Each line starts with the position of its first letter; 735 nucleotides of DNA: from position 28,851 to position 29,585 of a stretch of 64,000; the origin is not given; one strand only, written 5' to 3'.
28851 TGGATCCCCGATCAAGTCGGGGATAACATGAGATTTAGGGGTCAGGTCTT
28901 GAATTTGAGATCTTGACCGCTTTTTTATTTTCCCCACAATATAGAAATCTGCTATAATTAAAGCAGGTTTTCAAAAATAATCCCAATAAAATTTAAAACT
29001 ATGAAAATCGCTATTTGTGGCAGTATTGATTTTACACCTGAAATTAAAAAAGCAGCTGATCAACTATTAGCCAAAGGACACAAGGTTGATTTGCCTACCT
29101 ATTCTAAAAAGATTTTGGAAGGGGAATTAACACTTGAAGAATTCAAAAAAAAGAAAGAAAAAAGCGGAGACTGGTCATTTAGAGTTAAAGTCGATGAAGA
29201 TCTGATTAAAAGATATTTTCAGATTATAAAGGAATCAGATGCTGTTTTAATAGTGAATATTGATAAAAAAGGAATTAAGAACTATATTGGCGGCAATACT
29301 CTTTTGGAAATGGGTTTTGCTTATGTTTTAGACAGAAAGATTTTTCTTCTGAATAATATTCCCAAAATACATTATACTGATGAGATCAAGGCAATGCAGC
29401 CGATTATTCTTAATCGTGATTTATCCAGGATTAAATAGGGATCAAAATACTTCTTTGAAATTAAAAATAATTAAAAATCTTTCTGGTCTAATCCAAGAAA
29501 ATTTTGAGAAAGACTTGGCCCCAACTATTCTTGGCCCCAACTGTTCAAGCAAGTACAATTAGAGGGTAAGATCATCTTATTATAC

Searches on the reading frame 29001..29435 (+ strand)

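Call 24: search_protein_families(library=pfam, proteins=[window:29001-29435:+], max_evalue=0.01)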
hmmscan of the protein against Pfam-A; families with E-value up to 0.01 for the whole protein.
window:29001-29435:+ (145 aa): 1 family
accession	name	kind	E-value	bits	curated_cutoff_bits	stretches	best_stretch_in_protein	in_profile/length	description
PF04801.18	RPC5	-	0.0086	15.8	23.1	0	44-79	381-416/429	RPC5 protein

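Call 69: search_protein_families(library=ncbifam, proteins=[window:29001-29435:+], max_evalue=0.01)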
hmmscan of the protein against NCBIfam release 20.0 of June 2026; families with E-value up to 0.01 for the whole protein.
window:29001-29435:+ (145 aa): 0 families
